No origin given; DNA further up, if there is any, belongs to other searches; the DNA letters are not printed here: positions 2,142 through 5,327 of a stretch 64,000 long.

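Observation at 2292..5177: HzsA-related propeller with two c-type haem motifs exported as T9SS cargo inside a CAZyme locus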

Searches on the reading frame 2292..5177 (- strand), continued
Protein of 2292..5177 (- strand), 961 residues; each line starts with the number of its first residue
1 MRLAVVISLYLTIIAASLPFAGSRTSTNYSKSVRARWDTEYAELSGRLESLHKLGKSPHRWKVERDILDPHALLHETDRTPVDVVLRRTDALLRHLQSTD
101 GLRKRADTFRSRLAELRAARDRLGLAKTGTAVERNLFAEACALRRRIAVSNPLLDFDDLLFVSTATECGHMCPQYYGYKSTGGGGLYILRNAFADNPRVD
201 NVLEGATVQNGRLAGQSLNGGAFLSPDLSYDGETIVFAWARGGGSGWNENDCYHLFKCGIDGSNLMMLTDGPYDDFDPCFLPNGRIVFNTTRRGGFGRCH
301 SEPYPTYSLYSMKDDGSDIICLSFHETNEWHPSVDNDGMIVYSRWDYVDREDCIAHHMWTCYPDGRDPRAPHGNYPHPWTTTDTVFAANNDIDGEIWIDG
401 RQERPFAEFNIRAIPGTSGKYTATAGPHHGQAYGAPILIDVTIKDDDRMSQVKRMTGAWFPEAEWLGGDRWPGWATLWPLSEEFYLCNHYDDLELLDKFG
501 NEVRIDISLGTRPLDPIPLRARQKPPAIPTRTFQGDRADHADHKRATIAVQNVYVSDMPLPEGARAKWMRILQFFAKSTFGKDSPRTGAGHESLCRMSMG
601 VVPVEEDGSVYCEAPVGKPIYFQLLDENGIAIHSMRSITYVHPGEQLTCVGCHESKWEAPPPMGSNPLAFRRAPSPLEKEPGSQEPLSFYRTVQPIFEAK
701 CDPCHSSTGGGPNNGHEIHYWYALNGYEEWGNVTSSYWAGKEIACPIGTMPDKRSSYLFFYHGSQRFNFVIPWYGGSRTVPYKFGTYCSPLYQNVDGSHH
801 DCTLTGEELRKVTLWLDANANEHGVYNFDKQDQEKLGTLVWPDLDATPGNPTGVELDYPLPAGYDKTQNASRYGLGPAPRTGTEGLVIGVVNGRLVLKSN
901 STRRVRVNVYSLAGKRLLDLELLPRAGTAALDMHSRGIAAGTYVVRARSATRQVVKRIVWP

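Call 24: find_related_loci(query=A1, collection=genome_contigs, flank=10000)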
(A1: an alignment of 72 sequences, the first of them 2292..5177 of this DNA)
Query A1 (961 aa) in genome_contigs; peptide patterns used: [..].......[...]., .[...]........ (x = any residue, [..] = any of these).
600 stretches matched a pattern (row limit reached: there are more); 591 encode a relative of the query (tblastn E <= 1e-3); the best 80 are kept; 80 distinct loci.
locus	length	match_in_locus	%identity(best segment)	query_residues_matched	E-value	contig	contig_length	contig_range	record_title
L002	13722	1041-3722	43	11-958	0e+0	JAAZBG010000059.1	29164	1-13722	MAG: Fibrobacter sp. isolate AS06rmzACSIP_529 199296_AS06, whole genome shotgun sequence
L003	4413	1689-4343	43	31-958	0e+0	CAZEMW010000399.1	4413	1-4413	MAG TPA_asm: uncultured Fibrobacterota bacterium isolate binchicken_co15_4 genome assembly, contig: NODE_20559_length_44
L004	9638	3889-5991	47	117-855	0e+0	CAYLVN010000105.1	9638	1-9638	MAG TPA_asm: uncultured Fibrobacter sp. isolate SRP192927_co6_750 genome assembly, contig: NODE_18344_length_9638_cov_3.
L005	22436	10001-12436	44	37-855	0e+0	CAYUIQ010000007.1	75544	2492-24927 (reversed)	MAG TPA_asm: uncultured Planctomycetaceae bacterium isolate SRP167671_co1_171 genome assembly, contig: NODE_346_length_7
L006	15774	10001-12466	43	30-864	0e+0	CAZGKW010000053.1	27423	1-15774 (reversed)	MAG TPA_asm: uncultured Anaerolineales bacterium isolate binchicken_co17_275 genome assembly, contig: NODE_4684_length_2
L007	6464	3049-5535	42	11-859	0e+0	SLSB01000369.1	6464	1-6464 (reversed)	MAG: Candidatus Hydrogenedentota bacterium isolate CSSed165cm_592 CSSed16-5cm-56469, whole genome shotgun sequence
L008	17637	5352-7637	44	40-844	0e+0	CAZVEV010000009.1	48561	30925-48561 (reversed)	MAG TPA_asm: uncultured Planctomycetaceae bacterium isolate binchicken_co65_125 genome assembly, contig: NODE_2821_lengt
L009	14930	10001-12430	41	4-854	0e+0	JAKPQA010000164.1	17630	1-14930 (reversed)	MAG: Armatimonadota bacterium isolate JPNA_maxbin.160 k141_684079, whole genome shotgun sequence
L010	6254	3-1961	48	176-855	0e+0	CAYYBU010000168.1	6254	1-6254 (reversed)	MAG TPA_asm: uncultured Planctomycetaceae bacterium isolate binchicken_co3_552 genome assembly, contig: NODE_41058_lengt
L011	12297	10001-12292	43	49-844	0e+0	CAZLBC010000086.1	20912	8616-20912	MAG TPA_asm: uncultured Planctomycetaceae bacterium isolate binchicken_co17_420 genome assembly, contig: NODE_6432_lengt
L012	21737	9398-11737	41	62-859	0e+0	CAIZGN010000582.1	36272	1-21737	MAG: Candidatus Hydrogenedentes bacterium isolate Kiruna3_bin-1600 genome assembly, contig: bin-1600:582/740, whole geno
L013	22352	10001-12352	41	1-831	0e+0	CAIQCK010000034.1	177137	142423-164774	uncultured bacterium isolate AM-2014_bin-0333 genome assembly, contig: bin-0333:034/126, whole genome shotgun sequence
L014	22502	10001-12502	39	1-869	0e+0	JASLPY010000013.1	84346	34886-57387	MAG: Kiritimatiellia bacterium isolate Arabian11_MAG_70 NODE_13_length_84346_cov_7.882578, whole genome shotgun sequence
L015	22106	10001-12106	45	113-845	0e+0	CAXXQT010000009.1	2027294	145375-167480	MAG: Thermoguttaceae bacterium isolate 6d2dc2d4-6dd0-4c87-b5e3-0172890c642a genome assembly, contig: contig_9, whole gen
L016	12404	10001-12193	44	85-845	0e+0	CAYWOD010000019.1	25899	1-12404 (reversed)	MAG TPA_asm: uncultured Pirellulales bacterium isolate SRP068000_co1_578 genome assembly, contig: NODE_2259_length_25899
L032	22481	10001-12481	38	5-855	1e-172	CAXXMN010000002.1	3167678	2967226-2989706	MAG: Prolixibacteraceae bacterium isolate 16368293-d189-4a47-9332-3dbaff69b651 genome assembly, contig: contig_2, whole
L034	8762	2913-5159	39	71-845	8e-171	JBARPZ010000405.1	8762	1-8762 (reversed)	MAG: Sedimentisphaerales bacterium isolate MFD13424_ilm_asm_bin26 k127_292298, whole genome shotgun sequence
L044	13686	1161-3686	37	27-845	2e-165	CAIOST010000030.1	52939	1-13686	uncultured bacterium isolate Loclat_bin-14761 genome assembly, contig: bin-14761:030/406, whole genome shotgun sequence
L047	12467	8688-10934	38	71-845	8e-164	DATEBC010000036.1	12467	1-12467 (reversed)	MAG TPA_asm: Sedimentisphaerales bacterium isolate SMAG_U8234 k141_2492407, whole genome shotgun sequence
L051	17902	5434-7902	37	8-845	5e-163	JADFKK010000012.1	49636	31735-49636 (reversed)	MAG: Planctomycetota bacterium isolate B47T1L10 B47T1L10_NODE590, whole genome shotgun sequence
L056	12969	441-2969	36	2-845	1e-160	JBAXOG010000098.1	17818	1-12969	MAG: bacterium isolate ELA499 MAG499_98, whole genome shotgun sequence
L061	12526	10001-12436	38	42-845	1e-157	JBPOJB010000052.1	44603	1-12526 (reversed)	MAG: Planctomycetota bacterium isolate MAG_1086 c_000000604241, whole genome shotgun sequence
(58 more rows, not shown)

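Call 32: search_protein_families(library=pfam, proteins=[L051:10526-11833:+, L014:19270-20637:-, L061:163-2664:+, L056:3039-4931:+, L056:7488-9143:+, L047:6684-7733:+, L032:6224-8074:+, L044:6618-7904:+, L002:6523-7848:+, L002:3792-4619:+], max_evalue=0.001)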
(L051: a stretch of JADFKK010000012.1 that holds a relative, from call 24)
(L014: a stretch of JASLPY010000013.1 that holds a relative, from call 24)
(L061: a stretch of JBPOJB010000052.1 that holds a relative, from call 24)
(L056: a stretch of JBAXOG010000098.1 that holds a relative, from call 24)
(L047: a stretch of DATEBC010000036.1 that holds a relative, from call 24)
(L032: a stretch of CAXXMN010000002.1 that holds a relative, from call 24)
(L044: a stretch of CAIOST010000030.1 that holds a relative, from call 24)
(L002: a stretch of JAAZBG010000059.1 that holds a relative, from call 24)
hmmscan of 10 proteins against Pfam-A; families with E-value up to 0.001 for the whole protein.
L051:10526-11833:+ (435 aa): 3 families
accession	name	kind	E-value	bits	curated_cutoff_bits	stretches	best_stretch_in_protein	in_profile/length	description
PF01408.29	GFO_IDH_MocA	-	1.9e-20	74.2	24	1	43-163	1-119/120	Oxidoreductase family, NAD-binding Rossmann fold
PF19051.5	GFO_IDH_MocA_C2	-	1.6e-16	61.1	23.3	2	364-432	185-253/254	Oxidoreductase family, C-terminal alpha/beta domain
PF22725.1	GFO_IDH_MocA_C3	-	4e-08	33.8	27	1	232-300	30-96/124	GFO/IDH/MocA C-terminal domain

L014:19270-20637:- (455 aa): 4 families
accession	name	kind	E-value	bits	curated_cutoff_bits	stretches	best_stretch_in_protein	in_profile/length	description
PF00884.28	Sulfatase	-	6.2e-57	193.6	25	1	27-326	1-301/301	Sulfatase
PF01663.27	Phosphodiest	-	3.3e-08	34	23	1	29-267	1-224/342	Type I phosphodiesterase / nucleotide pyrophosphatase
PF14707.11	Sulfatase_C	-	9e-08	33.2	30.9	1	355-431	2-97/127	C-terminal region of aryl-sulfatase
PF16347.10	SGSH_C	-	7e-06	26.7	29.3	1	288-421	15-142/154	N-sulphoglucosamine sulphohydrolase, C-terminal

L061:163-2664:+ (833 aa): 3 families
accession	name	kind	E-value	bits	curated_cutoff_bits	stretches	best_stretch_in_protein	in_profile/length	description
PF13229.12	Beta_helix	-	7.6e-12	45.6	25.9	1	338-493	8-135/158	Right handed beta helix region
PF21231.2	GH141_M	-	7.7e-09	36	27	1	57-207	4-152/156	GH141 insertion domain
PF17161.10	DUF5123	-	6.7e-05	24.4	35.1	1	497-594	21-105/113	Domain of unknown function (DUF5123)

L056:3039-4931:+ (630 aa): 2 families
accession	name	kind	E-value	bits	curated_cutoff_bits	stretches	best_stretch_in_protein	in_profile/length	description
PF01120.23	Alpha_L_fucos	-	4.1e-76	257.1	25.2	1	72-390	17-344/345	Alpha-L-fucosidase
PF14871.12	GHL6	-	4.1e-06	27.5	35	1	144-211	1-65/132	Hypothetical glycosyl hydrolase 6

L056:7488-9143:+ (551 aa): 1 family
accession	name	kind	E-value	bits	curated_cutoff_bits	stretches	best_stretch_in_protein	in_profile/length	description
PF03629.24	SASA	-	3.4e-17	63.2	24.8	2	301-425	97-220/226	Carbohydrate esterase, sialic acid-specific acetylesterase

L047:6684-7733:+ (349 aa): 2 families
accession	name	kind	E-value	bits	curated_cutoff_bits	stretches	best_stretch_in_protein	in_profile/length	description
PF02826.25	2-Hacid_dh_C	-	1.9e-55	187.5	25.1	1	133-308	1-178/178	D-isomer specific 2-hydroxyacid dehydrogenase, NAD binding domain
PF00389.36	2-Hacid_dh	-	2.8e-18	66.3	24.6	1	61-334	29-128/134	D-isomer specific 2-hydroxyacid dehydrogenase, catalytic domain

L032:6224-8074:+ (616 aa): 4 families
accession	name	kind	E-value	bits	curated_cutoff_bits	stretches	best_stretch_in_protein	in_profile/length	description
PF10282.15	Lactonase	-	2.9e-10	40.3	21.7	1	207-315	241-332/344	Lactonase, 7-bladed beta-propeller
PF21783.3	YNCE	-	5.2e-09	36.3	27.1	1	126-211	255-330/339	YNCE-like beta-propeller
PF03150.19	CCP_MauG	-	0.0005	21.2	25.6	0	393-423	7-37/149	Di-haem cytochrome c peroxidase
PF02239.22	Cytochrom_D1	-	0.00077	18.6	25.5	0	90-178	12-100/368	Cytochrome D1 heme domain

L044:6618-7904:+ (428 aa): 2 families
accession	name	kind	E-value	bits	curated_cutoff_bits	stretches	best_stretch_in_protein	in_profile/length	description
PF01042.26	Ribonuc_L-PSP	-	3.2e-14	53.4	27.3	2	269-379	10-119/121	Endoribonuclease L-PSP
PF21168.2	FkbO_Hyg5-like_N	-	5.5e-06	26.9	27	1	160-232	38-115/122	Chorismatase FkbO/Hyg5-like, N-terminal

L002:6523-7848:+ (441 aa): 0 families

L002:3792-4619:+ (275 aa): 0 families

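Call 33: predict_structure(alignment_id=A1)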
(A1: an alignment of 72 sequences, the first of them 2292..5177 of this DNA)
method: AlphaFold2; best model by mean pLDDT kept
length: 961 residues; sequences in the alignment: 72
mean_pLDDT: 84.1   pTM: 0.83
mean pLDDT of the five models: 84.1, 82.6, 82.2, 81.8, 81.5
residues with pLDDT >= 90: 530; 70-90: 261; 50-70: 84; < 50: 86
segments of 3 or more residues with pLDDT < 50: 17-26, 383-395, 714-717, 719-755, 864-882
pLDDT, mean of each block of 10 residues (from residue 1): 75 60 58 92 93 75 89 94 98 92 89 97 75 94 96 96 86 90 94 93 98 96 96 98 83 97 98 97 98 92 93 98 95 97 91 87 95 73 44 54 87 96 92 93 87 86 58 85 96 95 91 96 96 97 96 89 94 95 89 94 97 97 96 92 95 75 82 94 88 92 79 50 38 35 32 60 75 75 89 76 87 94 95 96 96 96 48 46 63 71 83 83 74 68 75 58 49
secondary structure, 60 per line:
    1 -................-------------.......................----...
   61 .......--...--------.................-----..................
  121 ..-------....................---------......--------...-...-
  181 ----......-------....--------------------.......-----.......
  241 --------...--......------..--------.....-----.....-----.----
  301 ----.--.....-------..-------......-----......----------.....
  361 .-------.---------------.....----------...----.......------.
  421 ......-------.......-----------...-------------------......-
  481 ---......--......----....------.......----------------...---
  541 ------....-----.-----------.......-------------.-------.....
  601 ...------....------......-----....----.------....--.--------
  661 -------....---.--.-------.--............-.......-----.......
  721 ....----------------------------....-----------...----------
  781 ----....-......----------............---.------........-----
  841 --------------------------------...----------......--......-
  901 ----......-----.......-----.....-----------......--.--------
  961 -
elements in order (helices of 4 or more, strands of 3 or more residues): H2-17 H31-53 H58-66 H81-97 H103-122 H130-149 E159-164 E185-190 E198-201 E222-228 E234-240 E254-259 E276-280 E286-290 E308-312 E329-334 E340-345 E356-361 H385-389 E407-413 E420-426 E434-440 E452-454 E474-479 E484-489 E492-497 E502-505 E512-518 E547-550 E568-574 E596-603 E610-613 E620-625 E631-634 E646-649 H668-671 H689-700 H702-708 H714-724 H753-756 H785-788 H790-795 H806-817 H828-835 E873-875 E886-891 E894-899 E905-910 E916-922 E928-932 E944-949
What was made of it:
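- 5109..5177 (-): Sec-type signal peptide, aa 1-23 (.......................). AF2 gives a helix at 2-17, then a disordered stretch (call 33).
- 4728..5087 (-): N-terminal helical domain, aa 31-150. AF2 helices 31-53, 58-66, 81-97, 103-122 and 130-149, with pLDDT mostly above 85 (call 33).
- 2628..3185 (-): Helical cytochrome-c-like C-terminal domain, aa ~665-850. AF2 helices (call 33).
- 2913..3023 (-): Insertion specific to this protein, aa 719-755, just after haem site 2. It is predicted with low confidence. The family-consensus Met at position 714 is Asn here. pLDDT below 50 across 719-755 (call 33).
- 2295..2561 (-): C-terminal sorting domain (T9SS type A-like CTD), aa 873-961. AF2 predicts a beta-sandwich (call 33).
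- On T9SS type A cargo (TIGR04183 / PF18962 C-terminal domain): AF2 predicts a beta-sandwich at 873-949 (call 33).
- Checked: AF2 predicts a beta-sandwich there (call 33).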

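Call 36: fold_search(model_id=the predicted structure, library=pdb)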
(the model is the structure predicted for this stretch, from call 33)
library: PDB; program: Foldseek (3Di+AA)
matches with E <= 10: 891; with E <= 0.001: 115
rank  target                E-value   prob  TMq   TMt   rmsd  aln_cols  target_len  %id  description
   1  5c2v_A                4.4e-26  1.00  0.48  0.59   8.1       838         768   16  Kuenenia stuttgartiensis Hydrazine Synthase (released 2015-10-14)
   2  5c2v_D                6.7e-25  1.00  0.49  0.60   7.8       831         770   17  Kuenenia stuttgartiensis Hydrazine Synthase (released 2015-10-14)
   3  2ivz_A                1.4e-10  1.00  0.24  0.55   6.1       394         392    9  Structure of TolB in complex with a peptide of the colicin E9 T- domain (released 2006-08-16)
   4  1c5k                  2.7e-10  1.00  0.23  0.53   6.7       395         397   11  THE STRUCTURE OF TOLB, AN ESSENTIAL COMPONENT OF THE TOL-DEPENDENT TRANSLOCATION SYSTEM AND ITS INTERACTIONS WITH THE TR (released 2000-12-06)
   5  4r40_A                8.6e-10  1.00  0.23  0.50   6.9       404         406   12  Crystal Structure of TolB/Pal complex from Yersinia pestis. (released 2014-09-03)
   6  1crz                  1.6e-09  1.00  0.23  0.50   6.9       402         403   10  CRYSTAL STRUCTURE OF THE E. COLI TOLB PROTEIN (released 2000-08-16)
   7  2ivz_C                1.8e-09  1.00  0.24  0.54   6.5       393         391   10  Structure of TolB in complex with a peptide of the colicin E9 T- domain (released 2006-08-16)
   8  3iax_A                3.2e-09  1.00  0.24  0.53   6.3       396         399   10  The crystal structure of the TolB box of Colicin A in complex with TolB reveals important differences in the recruitme (released 2009-10-13)
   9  4jml_A                3.2e-09  1.00  0.23  0.53   6.7       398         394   10  Crystal structure of the TolB(P201C)-ColicinE9 TBE peptide(A33C) complex. (released 2013-07-17)
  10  2hqs_A                4.4e-09  1.00  0.23  0.51   6.9       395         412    9  Crystal structure of TolB/Pal complex (released 2007-04-03)
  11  4pwz_B                4.6e-09  1.00  0.23  0.50   6.7       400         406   12  Crystal structure of TolB protein from Yersinia pestis CO92 (released 2014-04-02)
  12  2w8b_B                4.6e-09  1.00  0.23  0.50   6.8       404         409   10  Crystal structure of processed TolB in complex with Pal (released 2009-02-17)
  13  4r40_C                5.1e-09  1.00  0.23  0.52   6.6       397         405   11  Crystal Structure of TolB/Pal complex from Yersinia pestis. (released 2014-09-03)
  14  4pwz_A                6.3e-09  1.00  0.23  0.50   6.7       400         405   12  Crystal structure of TolB protein from Yersinia pestis CO92 (released 2014-04-02)
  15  8jxi_A                6.7e-09  1.00  0.23  0.19  14.2       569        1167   10  rat megalin RAP complex wingB (released 2024-06-19)
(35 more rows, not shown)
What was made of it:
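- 2292..5177 (-): Whole gene: 961-aa HZS-alpha-like dihaem protein (stop codon 2292..2294). Foldseek top hit 5c2v_A HzsA, E 4.4e-26 (call 36).
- On HZS-alpha superfamily (whole-protein fold): Foldseek 5c2v_A: E 4.4e-26, 838 aligned columns, TM 0.59 normalised to the target (call 36).
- Closest known: Hydrazine synthase alpha subunit. Same: It is the top structural match, at E 4e-26 over 838 columns (call 36).
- Checked: PD40 is borderline in Pfam, but the AF2 model (pLDDT 84, pTM 0.83; call 33) matches six-bladed TolB propellers at E about 1e-10 (call 36).
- Whole-length structural homology to HzsA: 5c2v_A, E 4.4e-26, 838 columns (call 36). TolB/PD40-type propellers are often binding scaffolds (call 36). 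Identity to HzsA is 16-17% (call 36).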
